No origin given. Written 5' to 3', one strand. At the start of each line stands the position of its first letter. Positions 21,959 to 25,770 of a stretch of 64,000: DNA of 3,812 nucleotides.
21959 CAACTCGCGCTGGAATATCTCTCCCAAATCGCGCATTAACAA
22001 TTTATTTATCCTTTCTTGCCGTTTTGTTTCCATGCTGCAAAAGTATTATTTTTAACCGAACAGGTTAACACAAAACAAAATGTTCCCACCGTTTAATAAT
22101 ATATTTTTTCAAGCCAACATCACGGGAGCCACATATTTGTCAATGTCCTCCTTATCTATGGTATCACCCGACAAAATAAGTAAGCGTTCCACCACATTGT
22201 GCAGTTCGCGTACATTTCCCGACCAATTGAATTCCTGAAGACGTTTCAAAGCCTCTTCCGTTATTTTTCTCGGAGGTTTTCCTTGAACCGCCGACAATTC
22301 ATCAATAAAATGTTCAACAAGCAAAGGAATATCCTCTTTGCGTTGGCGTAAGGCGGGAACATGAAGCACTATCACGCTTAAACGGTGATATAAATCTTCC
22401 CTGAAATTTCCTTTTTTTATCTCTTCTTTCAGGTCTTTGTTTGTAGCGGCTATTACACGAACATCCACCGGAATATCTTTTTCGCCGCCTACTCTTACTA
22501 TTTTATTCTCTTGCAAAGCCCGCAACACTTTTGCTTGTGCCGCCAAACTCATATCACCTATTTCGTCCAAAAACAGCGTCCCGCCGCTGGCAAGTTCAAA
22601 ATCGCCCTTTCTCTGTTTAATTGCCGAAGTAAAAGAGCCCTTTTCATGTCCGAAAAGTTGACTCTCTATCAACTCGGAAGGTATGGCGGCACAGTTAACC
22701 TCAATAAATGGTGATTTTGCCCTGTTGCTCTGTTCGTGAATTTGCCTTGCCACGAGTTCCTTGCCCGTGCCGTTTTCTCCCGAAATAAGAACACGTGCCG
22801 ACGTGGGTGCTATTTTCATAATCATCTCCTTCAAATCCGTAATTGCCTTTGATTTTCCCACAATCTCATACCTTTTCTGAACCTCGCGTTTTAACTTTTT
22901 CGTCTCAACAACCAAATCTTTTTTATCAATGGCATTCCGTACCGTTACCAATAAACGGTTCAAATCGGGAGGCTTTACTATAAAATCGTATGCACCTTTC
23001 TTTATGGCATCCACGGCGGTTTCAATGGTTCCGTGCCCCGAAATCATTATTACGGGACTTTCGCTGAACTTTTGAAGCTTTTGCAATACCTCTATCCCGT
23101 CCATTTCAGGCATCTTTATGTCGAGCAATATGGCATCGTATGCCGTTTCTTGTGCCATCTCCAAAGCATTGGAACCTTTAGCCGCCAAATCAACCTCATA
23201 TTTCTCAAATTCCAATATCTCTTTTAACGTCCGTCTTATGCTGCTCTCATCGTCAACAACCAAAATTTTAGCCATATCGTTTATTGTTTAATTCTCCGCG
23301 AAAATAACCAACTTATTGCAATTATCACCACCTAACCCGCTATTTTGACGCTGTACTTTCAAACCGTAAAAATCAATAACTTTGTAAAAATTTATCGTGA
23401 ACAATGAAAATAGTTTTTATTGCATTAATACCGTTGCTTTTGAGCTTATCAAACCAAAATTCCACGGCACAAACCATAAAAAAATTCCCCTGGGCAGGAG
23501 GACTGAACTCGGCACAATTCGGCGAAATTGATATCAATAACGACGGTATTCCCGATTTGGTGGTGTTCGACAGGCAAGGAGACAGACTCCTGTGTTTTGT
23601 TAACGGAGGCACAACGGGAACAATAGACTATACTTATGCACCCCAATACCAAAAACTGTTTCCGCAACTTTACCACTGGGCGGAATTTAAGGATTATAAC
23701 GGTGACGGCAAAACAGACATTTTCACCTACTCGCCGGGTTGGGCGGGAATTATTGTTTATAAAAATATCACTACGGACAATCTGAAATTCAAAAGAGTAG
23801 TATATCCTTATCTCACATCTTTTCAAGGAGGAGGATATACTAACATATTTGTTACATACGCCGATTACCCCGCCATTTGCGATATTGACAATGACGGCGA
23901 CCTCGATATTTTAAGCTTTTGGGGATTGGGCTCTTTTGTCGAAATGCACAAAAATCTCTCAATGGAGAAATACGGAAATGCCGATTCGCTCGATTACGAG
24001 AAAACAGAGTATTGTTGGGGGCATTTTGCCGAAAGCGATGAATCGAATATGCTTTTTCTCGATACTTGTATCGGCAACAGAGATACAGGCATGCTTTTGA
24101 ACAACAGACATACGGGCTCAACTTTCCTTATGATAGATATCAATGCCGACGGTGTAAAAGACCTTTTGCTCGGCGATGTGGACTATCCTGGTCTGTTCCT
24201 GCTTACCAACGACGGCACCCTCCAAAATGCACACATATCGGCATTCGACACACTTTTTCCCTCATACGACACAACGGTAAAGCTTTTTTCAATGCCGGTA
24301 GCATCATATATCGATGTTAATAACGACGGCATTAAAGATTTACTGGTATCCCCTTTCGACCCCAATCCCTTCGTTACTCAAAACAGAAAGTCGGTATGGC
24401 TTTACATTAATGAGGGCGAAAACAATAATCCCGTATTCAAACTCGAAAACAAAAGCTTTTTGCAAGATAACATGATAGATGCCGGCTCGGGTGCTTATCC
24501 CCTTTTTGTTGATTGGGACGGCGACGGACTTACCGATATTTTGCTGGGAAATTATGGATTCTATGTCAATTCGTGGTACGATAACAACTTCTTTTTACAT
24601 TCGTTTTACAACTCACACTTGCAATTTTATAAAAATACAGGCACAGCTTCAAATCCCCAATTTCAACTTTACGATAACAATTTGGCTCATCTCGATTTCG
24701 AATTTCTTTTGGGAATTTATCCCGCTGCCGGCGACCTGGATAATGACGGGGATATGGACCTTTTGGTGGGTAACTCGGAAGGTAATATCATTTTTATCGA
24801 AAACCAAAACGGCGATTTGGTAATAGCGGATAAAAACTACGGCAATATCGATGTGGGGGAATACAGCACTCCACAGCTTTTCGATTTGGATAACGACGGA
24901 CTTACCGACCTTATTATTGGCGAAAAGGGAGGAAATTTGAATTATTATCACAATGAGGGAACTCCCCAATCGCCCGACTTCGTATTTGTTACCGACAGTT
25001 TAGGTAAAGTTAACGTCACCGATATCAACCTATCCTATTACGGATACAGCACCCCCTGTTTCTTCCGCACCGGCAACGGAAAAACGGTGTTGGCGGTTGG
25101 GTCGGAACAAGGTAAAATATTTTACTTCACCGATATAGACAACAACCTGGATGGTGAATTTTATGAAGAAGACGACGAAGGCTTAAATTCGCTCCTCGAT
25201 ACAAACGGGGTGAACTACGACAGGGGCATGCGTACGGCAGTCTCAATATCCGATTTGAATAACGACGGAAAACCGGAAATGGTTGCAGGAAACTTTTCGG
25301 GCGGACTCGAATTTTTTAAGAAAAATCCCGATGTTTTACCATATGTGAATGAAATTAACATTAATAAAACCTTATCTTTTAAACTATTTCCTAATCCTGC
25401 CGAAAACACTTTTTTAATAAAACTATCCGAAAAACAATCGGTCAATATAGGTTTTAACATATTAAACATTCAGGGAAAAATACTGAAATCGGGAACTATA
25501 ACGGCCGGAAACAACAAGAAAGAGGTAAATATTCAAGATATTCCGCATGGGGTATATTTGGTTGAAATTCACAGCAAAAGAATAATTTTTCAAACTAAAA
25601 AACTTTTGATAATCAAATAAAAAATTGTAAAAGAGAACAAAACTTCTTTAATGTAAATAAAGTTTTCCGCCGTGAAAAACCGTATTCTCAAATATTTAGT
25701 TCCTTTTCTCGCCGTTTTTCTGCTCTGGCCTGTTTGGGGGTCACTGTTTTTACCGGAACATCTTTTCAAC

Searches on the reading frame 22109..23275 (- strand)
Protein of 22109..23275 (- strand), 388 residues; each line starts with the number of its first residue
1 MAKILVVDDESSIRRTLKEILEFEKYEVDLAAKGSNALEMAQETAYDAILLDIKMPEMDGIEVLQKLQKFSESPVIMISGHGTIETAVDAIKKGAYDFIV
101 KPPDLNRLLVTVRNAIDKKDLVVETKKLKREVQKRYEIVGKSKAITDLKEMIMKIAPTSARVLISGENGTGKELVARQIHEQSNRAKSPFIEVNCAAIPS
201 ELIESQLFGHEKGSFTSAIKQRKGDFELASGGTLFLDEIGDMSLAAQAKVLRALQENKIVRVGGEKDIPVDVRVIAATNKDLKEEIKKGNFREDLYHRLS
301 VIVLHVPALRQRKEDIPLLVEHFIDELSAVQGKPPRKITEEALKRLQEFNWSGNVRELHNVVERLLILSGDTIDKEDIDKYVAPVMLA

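Call 9: search_protein_families(library=ncbifam, proteins=[window:22109-23275:-], max_evalue=0.00001)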
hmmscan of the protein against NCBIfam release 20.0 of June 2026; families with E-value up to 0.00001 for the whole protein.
window:22109-23275:- (388 aa): 116 families (the best 25 are shown)
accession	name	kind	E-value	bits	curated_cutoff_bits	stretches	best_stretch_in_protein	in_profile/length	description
NF051870.1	NAssimRespRegNtrX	equivalog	1.7e-130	436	600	1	1-379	1-379/452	nitrogen assimilation response regulator NtrX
TIGR01818.1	ntrC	equivalog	3.8e-127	424.9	558.6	1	4-383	1-382/463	nitrogen regulation protein NR(I)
NF008469.0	PRK11361.1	equivalog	2.6e-126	422.1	714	1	2-380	5-388/461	acetoacetate metabolism transcriptional regulator AtoC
TIGR02915.1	PEP_resp_reg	equivalog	2.5e-110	369.4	502.6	1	4-379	1-383/445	PEP-CTERM-box response regulator transcription factor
NF007689.0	PRK10365.1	equivalog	4.4e-109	365.2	760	1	3-379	7-383/441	sigma-54-dependent response regulator transcription factor ZraR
NF041946.1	LuxO_transreg_Vib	equivalog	1.2e-106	357.3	800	1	7-370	2-367/463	quorum-sensing sigma-54 dependent transcriptional regulator LuxO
TIGR01817.1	nifA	equivalog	3.9e-104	349.3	528.85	1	124-378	184-438/534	nif-specific transcriptional activator NifA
NF041552.1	TF_PrdR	equivalog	3.9e-103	345.7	795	1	124-383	254-515/577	sigma-54 dependent transcriptional regulator PrdR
NF008176.1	PRK10923.1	equivalog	2.1e-101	339.8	620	1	3-369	5-371/469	nitrogen regulation protein NR(I)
NF011695.0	PRK15115.1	equivalog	1.5e-100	337.1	763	1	2-371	7-370/445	two-component system response regulator GlrR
NF003451.0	PRK05022.1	equivalog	8.2e-99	331.6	476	1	124-369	178-423/512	nitric oxide reductase transcriptional regulator NorR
NF050807.1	TransRegFlbDCaul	equivalog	4.7e-97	325.7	750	1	37-379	36-362/454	sigma-54-dependent transcriptional regulator FlbD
NF038308.1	RNA_repair_RtcR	equivalog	3.5e-95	319.9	650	1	113-381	154-435/530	RNA repair transcriptional activator RtcR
NF049963.1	RespRegFlgRCampy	domain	1.9e-93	313.7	750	1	4-377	3-376/429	fla regulon two-component system response regulator FlgR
TIGR02974.1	phageshock_pspF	equivalog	4.4e-80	269.4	443.55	1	138-370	1-234/336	phage shock protein operon transcriptional activator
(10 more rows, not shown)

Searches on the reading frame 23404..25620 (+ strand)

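Call 9: search_protein_families(library=ncbifam, proteins=[window:23404-25620:+], max_evalue=0.00001)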
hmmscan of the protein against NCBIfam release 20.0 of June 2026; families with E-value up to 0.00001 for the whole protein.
window:23404-25620:+ (738 aa): 3 families
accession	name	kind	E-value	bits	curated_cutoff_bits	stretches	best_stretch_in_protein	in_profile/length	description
NF038113.1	T9SSA_dep_M36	equivalog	1.2e-09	36.9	885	1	654-735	789-867/869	T9SS-dependent M36 family metallopeptidase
TIGR04183.1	Por_Secre_tail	domain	9.1e-09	35.2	23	1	661-735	1-70/72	T9SS type A sorting domain-containing protein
NF052323.1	T9SSA_dep_M6i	equivalog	1.7e-06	26.3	600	0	440-521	789-873/1043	T9SS-dependent M6-like inactivated metalloprotease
